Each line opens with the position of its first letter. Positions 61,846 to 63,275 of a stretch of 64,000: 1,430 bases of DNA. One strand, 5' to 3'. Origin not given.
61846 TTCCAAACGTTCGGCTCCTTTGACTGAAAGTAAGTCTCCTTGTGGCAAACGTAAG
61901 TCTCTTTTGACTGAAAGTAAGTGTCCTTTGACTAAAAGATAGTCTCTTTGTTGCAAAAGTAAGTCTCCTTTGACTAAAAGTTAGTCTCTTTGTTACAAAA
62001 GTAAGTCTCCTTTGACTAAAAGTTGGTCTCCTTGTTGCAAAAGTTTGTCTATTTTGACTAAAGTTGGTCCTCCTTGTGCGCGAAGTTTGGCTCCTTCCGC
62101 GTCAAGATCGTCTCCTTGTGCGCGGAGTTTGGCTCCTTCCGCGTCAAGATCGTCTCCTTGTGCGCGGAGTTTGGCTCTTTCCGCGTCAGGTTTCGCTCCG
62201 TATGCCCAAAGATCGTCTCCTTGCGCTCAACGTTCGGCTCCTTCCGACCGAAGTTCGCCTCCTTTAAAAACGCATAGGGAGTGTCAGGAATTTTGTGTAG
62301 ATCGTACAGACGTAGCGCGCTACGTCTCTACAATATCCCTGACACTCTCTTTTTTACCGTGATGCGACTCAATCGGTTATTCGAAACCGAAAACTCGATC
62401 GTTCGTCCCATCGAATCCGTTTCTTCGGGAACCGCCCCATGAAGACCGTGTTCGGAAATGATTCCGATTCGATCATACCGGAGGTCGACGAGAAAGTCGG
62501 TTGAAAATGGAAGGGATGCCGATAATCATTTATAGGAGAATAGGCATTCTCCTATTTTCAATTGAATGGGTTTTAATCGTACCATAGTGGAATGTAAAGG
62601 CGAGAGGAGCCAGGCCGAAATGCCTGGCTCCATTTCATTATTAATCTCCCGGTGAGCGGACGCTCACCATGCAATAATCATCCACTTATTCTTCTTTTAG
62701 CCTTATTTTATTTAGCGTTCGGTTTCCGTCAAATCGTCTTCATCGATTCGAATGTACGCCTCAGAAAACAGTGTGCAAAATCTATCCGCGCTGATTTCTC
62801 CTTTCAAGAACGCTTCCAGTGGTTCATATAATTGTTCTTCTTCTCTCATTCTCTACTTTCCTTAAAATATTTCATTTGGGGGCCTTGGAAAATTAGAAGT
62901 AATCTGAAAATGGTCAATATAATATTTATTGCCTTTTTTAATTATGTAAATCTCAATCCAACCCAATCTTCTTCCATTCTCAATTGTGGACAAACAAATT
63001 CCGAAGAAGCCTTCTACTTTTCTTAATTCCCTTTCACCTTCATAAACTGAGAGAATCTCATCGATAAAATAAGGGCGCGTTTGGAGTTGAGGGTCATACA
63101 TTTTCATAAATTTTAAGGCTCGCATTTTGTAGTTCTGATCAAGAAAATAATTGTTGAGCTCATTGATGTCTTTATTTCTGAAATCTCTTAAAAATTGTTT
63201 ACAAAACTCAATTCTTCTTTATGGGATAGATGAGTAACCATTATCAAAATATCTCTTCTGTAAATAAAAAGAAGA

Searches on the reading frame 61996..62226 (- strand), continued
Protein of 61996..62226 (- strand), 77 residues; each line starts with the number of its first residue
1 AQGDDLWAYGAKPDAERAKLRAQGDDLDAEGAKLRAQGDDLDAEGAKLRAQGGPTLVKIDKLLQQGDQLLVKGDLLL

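Call 76: find_encoding_contigs(protein=P0271, flank=10000, max_places=5)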
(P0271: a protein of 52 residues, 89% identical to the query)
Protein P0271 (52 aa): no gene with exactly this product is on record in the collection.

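Call 78: find_encoding_contigs(protein=P0272, flank=10000, max_places=5)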
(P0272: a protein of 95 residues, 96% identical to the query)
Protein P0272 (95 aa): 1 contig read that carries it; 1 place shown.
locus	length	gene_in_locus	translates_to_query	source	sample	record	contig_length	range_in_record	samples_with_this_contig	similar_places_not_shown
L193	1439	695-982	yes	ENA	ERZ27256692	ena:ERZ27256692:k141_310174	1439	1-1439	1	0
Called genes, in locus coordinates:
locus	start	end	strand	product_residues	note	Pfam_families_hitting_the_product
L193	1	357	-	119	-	?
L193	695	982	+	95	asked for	-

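Call 87: list_cluster_members(proteins=[P0121, P0122, P0124, P0125, P0127, P0129, P0130, P0131, P0133, P0271])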
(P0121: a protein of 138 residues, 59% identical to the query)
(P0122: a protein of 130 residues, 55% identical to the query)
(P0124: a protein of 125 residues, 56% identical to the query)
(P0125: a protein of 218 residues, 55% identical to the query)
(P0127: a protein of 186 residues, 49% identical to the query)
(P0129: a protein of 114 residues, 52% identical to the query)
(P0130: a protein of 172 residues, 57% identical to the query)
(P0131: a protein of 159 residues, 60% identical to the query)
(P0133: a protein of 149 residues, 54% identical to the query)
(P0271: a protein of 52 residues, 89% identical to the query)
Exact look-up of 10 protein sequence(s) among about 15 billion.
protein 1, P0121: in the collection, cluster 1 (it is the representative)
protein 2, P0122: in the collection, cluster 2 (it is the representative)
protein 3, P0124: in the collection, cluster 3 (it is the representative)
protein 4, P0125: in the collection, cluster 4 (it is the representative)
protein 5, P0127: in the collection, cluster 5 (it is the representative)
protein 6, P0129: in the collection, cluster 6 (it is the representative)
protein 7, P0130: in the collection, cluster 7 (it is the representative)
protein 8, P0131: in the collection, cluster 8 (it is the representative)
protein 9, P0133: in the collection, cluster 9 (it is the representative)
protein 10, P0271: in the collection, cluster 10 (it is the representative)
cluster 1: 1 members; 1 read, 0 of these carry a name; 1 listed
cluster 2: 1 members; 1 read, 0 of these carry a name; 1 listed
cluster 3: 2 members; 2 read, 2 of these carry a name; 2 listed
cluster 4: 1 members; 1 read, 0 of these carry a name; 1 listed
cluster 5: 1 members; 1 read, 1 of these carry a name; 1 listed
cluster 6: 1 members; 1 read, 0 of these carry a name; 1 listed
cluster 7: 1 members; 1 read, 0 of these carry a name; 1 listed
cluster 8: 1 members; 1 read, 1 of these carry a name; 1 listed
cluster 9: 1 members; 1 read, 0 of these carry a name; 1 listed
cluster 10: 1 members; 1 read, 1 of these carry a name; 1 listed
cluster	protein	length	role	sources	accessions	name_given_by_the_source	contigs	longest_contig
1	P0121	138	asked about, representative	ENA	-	-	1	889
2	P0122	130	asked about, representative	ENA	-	-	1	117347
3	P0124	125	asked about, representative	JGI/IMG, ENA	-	cell division protein FtsB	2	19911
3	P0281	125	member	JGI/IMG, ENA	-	cell division protein FtsB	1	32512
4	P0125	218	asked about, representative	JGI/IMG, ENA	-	-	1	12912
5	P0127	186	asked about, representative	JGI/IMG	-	OstA-like protein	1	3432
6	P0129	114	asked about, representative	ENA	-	-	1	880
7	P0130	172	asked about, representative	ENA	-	-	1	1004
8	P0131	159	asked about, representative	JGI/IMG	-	cobalamin biosynthesis protein CbiG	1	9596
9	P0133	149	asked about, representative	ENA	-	-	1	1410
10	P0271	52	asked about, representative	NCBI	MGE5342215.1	MAG: hypothetical protein ACM3SY_12130 [Candidatus Omnitrophota bacterium]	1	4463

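Call 89: find_related_loci(query=A4, collection=viral_contigs, flank=4000)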
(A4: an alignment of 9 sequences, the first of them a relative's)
Query A4 (218 aa) in viral_contigs; peptide patterns used: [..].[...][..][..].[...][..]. (x = any residue, [..] = any of these).
36 stretches matched a pattern; 19 encode a relative of the query (tblastn E <= 1e-3); 18 distinct loci.
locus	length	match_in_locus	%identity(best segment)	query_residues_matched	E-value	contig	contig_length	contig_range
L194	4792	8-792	71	2-100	1e-40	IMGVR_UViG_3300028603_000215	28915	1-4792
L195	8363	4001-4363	67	3-104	3e-40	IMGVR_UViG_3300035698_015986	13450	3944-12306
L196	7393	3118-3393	74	2-100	7e-40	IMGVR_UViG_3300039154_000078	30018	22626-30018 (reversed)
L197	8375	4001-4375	63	7-120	3e-36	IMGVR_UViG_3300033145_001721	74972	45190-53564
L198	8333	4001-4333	73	1-104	2e-35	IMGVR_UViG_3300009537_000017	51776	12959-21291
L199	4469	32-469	53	1-126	2e-35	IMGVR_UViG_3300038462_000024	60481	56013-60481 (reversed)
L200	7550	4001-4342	57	1-100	2e-34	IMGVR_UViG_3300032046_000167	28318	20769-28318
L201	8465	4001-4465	49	3-113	3e-34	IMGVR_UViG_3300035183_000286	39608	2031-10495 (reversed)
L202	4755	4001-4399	54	1-120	3e-34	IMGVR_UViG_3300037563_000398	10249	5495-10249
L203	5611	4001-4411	47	2-122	3e-32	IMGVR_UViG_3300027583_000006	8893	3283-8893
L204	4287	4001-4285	70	3-91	8e-31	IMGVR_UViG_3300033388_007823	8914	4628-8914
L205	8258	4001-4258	72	1-100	2e-30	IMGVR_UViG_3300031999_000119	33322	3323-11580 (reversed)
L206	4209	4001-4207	65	1-91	1e-23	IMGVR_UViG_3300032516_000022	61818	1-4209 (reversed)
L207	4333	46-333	50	1-123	3e-18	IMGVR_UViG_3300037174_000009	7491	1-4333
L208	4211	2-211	57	12-123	3e-17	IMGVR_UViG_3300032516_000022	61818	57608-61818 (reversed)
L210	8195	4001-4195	64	1-100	9e-17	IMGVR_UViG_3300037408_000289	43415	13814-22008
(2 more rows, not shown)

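Call 99: search_solved_structures(query=A4, max_evalue=1)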
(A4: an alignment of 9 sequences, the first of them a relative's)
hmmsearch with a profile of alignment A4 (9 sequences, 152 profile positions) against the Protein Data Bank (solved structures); distinct sequences matched with E-value up to 1: 5.
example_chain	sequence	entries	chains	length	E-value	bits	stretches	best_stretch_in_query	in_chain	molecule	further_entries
7o23_A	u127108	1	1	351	8.7e-06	28.6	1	37-101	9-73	Autotransporter adhesin BpaC,Autotransporter adhesin BpaC,General control transcription fa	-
6bea_A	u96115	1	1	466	0.00075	22.3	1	32-129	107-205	Autotransporter protein UpaB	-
9mmx_C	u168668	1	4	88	0.0031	20.3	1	31-97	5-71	M protein, serotype 6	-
9dm3_A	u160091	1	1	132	0.22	14.3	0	66-103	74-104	naphthalenediimide binding protein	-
6t4d_A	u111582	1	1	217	0.65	12.8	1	44-88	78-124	Morn1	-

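Call 106: search_protein_families(library=phrogs, proteins=[L197:1518-2390:+, L197:2387-3349:+, L197:3336-3875:+, L197:4417-5250:+, L197:5368-6771:+, L198:1856-3013:+, L198:3116-3694:+, L198:4424-5227:+, L198:5229-5864:+, L198:5842-6498:+], max_evalue=0.00001)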
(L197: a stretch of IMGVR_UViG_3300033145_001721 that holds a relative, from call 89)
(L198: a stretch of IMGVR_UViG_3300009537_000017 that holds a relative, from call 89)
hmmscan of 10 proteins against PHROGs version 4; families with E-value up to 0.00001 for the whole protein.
L197:1518-2390:+ (290 aa): 1 family
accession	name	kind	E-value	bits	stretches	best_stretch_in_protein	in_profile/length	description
phrog_47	-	DNA, RNA and nucleotide metabolism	2.9e-30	106.5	1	23-274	47-319/947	DNA primase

L197:2387-3349:+ (320 aa): 4 families
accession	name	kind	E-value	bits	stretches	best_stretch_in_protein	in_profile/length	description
phrog_3264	-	DNA, RNA and nucleotide metabolism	8.8e-15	56.1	1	2-92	51-138/337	ParB-like partition protein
phrog_4715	-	DNA, RNA and nucleotide metabolism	3.5e-08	33.3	1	2-96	149-239/630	ParB-like partition protein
phrog_12047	-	DNA, RNA and nucleotide metabolism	4.8e-07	30.6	1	55-268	44-239/301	ParB-like partition nuclease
phrog_723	-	DNA, RNA and nucleotide metabolism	2.9e-06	28.2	1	24-94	31-102/223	ParB-like partition protein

L197:3336-3875:+ (179 aa): 0 families

L197:4417-5250:+ (277 aa): 0 families

L197:5368-6771:+ (467 aa): 1 family
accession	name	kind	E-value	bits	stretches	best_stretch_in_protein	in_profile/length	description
phrog_19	-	DNA, RNA and nucleotide metabolism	7.6e-30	105.3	1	12-440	164-559/621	DnaB-like replicative helicase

L198:1856-3013:+ (385 aa): 5 families
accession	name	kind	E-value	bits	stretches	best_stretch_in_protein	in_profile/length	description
phrog_506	-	integration and excision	1.8e-117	393.9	1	2-366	6-367/403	transposase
phrog_13964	-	integration and excision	2.1e-67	228.1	1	4-243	3-237/237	transposase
phrog_12300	-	integration and excision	4.2e-58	197.8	1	119-376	2-250/286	transposase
phrog_17087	-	unknown function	7e-33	114.8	1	235-366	3-135/141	-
phrog_25073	-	unknown function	1.8e-13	51.5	1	4-106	5-107/114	-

L198:3116-3694:+ (192 aa): 5 families
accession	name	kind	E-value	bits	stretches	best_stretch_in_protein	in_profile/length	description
phrog_954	-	other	9.1e-66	222.3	1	18-188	43-204/229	DNA methyltransferase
phrog_6151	-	other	8.2e-36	123.5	1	86-189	1-102/117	DNA methyltransferase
phrog_11564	-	other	2.2e-31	109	1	26-121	4-92/117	DNA methyltransferase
phrog_7811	-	other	3.1e-11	43.9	1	29-60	6-37/41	methyltransferase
phrog_24333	-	other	5.1e-06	27.1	1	77-150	86-167/238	DNA methyltransferase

L198:4424-5227:+ (267 aa): 5 families
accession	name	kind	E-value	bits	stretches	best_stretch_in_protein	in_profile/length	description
phrog_10056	-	DNA, RNA and nucleotide metabolism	4.1e-47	162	1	4-247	10-259/302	RecT-like ssDNA annealing protein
phrog_252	-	DNA, RNA and nucleotide metabolism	5e-47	161.6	1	10-206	19-216/263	Bet-like ssDNA annealing protein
phrog_2760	-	DNA, RNA and nucleotide metabolism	7.3e-43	147.9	1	17-174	17-191/257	RecT-like ssDNA annealing protein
phrog_2780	-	DNA, RNA and nucleotide metabolism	2.1e-24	87.6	2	104-205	146-246/369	RecT-like ssDNA annealing protein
phrog_2449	-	DNA, RNA and nucleotide metabolism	8e-14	52.9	1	126-204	151-228/301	single strand annealing protein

L198:5229-5864:+ (211 aa): 1 family
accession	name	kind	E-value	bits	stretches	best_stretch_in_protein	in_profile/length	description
phrog_298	-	DNA, RNA and nucleotide metabolism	4e-08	33.9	0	3-79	48-146/293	exonuclease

L198:5842-6498:+ (218 aa): 1 family
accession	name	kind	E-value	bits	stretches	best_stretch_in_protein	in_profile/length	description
phrog_10477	-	DNA, RNA and nucleotide metabolism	1.7e-20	75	1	10-213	18-242/243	exonuclease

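Call 107: predict_structure(alignment_id=A4)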
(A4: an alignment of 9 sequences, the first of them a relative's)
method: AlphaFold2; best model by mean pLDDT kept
length: 218 residues; sequences in the alignment: 9
mean_pLDDT: 68.5   pTM: 0.47
mean pLDDT of the five models: 68.5, 60.4, 52.4, 50.1, 46.8
residues with pLDDT >= 90: 13; 70-90: 112; 50-70: 37; < 50: 56
segments of 3 or more residues with pLDDT < 50: 126-147, 158-174, 179-193
pLDDT, mean of each block of 10 residues (from residue 1): 85 87 88 86 74 78 83 85 83 85 88 90 57 33 43 52 37 49 40 56 66 58
secondary structure, 60 per line:
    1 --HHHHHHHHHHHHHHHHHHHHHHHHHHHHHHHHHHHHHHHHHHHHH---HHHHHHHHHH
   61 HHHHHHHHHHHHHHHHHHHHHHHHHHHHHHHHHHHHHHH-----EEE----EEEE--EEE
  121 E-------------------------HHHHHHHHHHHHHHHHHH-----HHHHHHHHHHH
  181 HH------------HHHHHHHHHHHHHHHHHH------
elements in order: H3-47 H51-99 E105-107 E112-115 E118-121 H147-164 H170-182 H195-212

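Call 109: search_protein_families(library=phrogs, proteins=[L195:4456-5142:+, L195:5139-6524:+, L200:4955-5827:+, L200:5808-6419:+, L210:3234-3929:+, L210:4335-5279:+, L196:3547-4236:+, L196:4318-5211:+, L196:1332-2513:+, L203:4661-5590:+], max_evalue=0.00001)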
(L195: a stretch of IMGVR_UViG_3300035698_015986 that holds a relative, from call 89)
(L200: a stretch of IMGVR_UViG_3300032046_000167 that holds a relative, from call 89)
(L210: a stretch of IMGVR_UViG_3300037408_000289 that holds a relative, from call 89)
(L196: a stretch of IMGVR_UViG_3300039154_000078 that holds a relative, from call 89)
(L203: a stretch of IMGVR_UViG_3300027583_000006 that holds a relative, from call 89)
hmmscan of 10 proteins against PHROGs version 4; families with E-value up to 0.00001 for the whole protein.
L195:4456-5142:+ (228 aa): 0 families

L195:5139-6524:+ (461 aa): 7 families
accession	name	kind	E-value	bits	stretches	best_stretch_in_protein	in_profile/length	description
phrog_62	-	DNA, RNA and nucleotide metabolism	1.3e-104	352.1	1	2-449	695-1149/1881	DNA helicase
phrog_29996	-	unknown function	2e-33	116.5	1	3-431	723-1162/1189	-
phrog_23807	-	unknown function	5.5e-13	48.6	0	12-65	138-195/1053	-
phrog_16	-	DNA, RNA and nucleotide metabolism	1.2e-12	47.9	1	4-413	273-603/986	DNA helicase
phrog_1685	-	unknown function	1e-10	40.5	1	341-457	1458-1574/2278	-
phrog_26785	-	unknown function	8.6e-10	38.2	1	2-167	248-421/1087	-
phrog_24008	-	DNA, RNA and nucleotide metabolism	8.1e-08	31.6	1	4-171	481-651/1006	helicase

L200:4955-5827:+ (290 aa): 5 families
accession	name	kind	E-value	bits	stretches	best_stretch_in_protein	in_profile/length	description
phrog_2780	-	DNA, RNA and nucleotide metabolism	2.3e-43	150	1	20-245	37-281/369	RecT-like ssDNA annealing protein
phrog_2449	-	DNA, RNA and nucleotide metabolism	4.3e-31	109.6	1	28-234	26-253/301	single strand annealing protein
phrog_252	-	DNA, RNA and nucleotide metabolism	5e-15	56.8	1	33-233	40-217/263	Bet-like ssDNA annealing protein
phrog_10056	-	DNA, RNA and nucleotide metabolism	5.2e-15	56.6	1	34-244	41-259/302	RecT-like ssDNA annealing protein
phrog_2760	-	DNA, RNA and nucleotide metabolism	4.3e-07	30.6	0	35-217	34-226/257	RecT-like ssDNA annealing protein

L200:5808-6419:+ (203 aa): 2 families
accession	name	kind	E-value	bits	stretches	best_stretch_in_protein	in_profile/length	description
phrog_298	-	DNA, RNA and nucleotide metabolism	5.9e-17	63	1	5-166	48-232/293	exonuclease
phrog_466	-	DNA, RNA and nucleotide metabolism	1e-09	39.2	1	46-142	211-315/446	exonuclease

L210:3234-3929:+ (231 aa): 0 families

L210:4335-5279:+ (314 aa): 4 families
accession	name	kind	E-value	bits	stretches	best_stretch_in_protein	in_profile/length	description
phrog_363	-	other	6.9e-73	246.6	1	17-308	47-316/327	DNA methyltransferase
phrog_116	-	other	1.2e-53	183.6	1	12-206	196-374/779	DNA methyltransferase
phrog_32758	-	other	4.3e-09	37.3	0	166-215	5-54/154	DNA methyltransferase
phrog_5999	-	other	6.8e-09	36.7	0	101-137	64-103/109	DNA methyltransferase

L196:3547-4236:+ (229 aa): 0 families

L196:4318-5211:+ (297 aa): 0 families

L196:1332-2513:+ (393 aa): 2 families
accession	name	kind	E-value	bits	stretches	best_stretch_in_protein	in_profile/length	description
phrog_1314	-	DNA, RNA and nucleotide metabolism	6.6e-102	342.5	1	3-390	11-393/394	HNH endonuclease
phrog_30358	-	unknown function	1.6e-13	52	1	208-389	17-201/204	-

L203:4661-5590:+ (309 aa): 0 families

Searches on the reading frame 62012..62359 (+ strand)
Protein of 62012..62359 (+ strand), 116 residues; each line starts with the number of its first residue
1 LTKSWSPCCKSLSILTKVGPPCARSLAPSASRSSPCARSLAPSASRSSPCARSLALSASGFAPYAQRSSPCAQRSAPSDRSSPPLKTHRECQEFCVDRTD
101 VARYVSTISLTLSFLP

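Call 19: search_protein_families(library=pfam, proteins=[window:62012-62359:+], max_evalue=1)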
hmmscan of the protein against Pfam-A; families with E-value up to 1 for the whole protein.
seq(116 aa): 0 families

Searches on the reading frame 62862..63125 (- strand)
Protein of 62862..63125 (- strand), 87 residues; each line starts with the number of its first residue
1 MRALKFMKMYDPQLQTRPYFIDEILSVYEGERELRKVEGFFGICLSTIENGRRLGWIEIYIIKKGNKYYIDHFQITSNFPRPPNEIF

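Call 10: search_protein_families(library=pfam, proteins=[window:62862-63125:-], max_evalue=0.01)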
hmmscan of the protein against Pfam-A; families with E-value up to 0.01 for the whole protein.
window:62862-63125:- (87 aa): 0 families

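Call 39: find_encoding_contigs(protein=window:62862-63125:-, flank=10000, max_places=6)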
Protein window:62862-63125:- (87 aa): no gene with exactly this product is on record in the collection.

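Call 46: search_protein_families(library=phrogs, proteins=[window:62862-63125:-], max_evalue=0.1)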
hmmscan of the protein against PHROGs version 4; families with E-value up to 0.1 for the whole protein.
window:62862-63125:- (87 aa): 0 families
